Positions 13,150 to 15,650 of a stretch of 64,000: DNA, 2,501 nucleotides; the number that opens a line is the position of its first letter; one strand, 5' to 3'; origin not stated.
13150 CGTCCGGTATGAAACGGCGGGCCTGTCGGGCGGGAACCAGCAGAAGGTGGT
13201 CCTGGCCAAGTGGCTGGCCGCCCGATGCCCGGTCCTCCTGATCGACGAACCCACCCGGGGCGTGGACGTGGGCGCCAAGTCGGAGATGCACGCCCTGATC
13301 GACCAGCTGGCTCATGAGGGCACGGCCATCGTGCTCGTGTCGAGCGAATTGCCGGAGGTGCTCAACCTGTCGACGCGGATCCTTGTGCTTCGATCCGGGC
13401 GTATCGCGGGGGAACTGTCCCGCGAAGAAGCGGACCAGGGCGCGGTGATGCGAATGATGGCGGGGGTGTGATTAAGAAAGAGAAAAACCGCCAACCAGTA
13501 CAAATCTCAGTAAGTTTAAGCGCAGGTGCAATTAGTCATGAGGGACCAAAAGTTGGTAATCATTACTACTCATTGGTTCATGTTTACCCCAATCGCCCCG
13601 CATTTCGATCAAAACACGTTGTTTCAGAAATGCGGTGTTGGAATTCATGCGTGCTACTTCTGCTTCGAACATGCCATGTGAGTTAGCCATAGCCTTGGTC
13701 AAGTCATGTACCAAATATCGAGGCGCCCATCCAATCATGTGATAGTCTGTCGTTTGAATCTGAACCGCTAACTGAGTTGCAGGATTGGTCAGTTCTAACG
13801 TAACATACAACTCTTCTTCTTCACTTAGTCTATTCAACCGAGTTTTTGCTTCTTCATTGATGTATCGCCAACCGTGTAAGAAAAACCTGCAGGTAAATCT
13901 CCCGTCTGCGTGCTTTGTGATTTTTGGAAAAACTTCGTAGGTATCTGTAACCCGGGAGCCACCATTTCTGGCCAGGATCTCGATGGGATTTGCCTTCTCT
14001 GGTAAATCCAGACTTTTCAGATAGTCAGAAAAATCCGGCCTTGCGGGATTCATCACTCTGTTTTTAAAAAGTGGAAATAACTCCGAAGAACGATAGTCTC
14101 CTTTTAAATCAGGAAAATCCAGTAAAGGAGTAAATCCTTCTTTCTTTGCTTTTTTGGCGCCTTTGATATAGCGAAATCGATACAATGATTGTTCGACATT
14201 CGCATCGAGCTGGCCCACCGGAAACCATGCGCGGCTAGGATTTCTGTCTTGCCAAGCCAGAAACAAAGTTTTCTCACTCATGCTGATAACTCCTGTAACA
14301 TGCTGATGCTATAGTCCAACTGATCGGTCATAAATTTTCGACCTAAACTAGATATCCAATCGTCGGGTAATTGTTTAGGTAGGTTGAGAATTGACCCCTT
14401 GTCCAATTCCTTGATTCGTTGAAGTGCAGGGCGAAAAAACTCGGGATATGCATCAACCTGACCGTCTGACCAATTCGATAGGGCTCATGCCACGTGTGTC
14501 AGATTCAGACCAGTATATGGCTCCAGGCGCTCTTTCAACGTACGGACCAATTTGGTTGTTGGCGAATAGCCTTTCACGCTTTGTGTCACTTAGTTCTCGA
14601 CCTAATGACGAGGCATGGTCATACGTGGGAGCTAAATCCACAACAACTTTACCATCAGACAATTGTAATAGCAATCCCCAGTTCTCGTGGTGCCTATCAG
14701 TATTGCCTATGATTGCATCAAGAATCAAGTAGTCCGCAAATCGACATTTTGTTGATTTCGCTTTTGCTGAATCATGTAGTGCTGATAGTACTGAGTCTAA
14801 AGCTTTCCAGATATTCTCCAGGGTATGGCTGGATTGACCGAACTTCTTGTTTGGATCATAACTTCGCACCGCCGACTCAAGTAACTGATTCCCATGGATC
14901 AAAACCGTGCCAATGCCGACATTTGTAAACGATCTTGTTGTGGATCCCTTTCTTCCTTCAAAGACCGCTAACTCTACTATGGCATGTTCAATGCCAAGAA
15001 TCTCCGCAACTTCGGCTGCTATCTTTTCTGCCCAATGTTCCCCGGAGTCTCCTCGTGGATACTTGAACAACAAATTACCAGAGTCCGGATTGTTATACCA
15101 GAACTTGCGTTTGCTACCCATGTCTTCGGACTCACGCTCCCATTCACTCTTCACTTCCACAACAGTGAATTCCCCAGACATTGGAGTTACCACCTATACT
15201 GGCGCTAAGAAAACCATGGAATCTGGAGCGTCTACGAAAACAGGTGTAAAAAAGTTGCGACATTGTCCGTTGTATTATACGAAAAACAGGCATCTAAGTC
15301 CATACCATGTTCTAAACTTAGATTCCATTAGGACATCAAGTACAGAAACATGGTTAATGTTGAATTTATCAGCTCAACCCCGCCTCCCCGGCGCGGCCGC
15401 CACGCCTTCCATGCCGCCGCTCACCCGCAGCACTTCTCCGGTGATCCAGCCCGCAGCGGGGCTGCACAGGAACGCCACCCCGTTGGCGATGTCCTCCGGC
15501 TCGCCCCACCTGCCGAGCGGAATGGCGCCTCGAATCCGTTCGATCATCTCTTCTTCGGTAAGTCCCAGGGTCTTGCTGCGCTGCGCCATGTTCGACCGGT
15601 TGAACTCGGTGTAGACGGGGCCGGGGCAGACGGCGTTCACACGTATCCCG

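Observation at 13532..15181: Bicistronic HipA-family kinase and HipS-like/HIRAN module in reversed order, without a HipB-type HTH gene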

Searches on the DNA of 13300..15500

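Call 95: search_rna_families(source=window, start=13300, end=15500, threshold=evalue, max_evalue=1)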
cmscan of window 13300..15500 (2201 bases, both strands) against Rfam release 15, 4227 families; matches with E-value up to 1: 0.
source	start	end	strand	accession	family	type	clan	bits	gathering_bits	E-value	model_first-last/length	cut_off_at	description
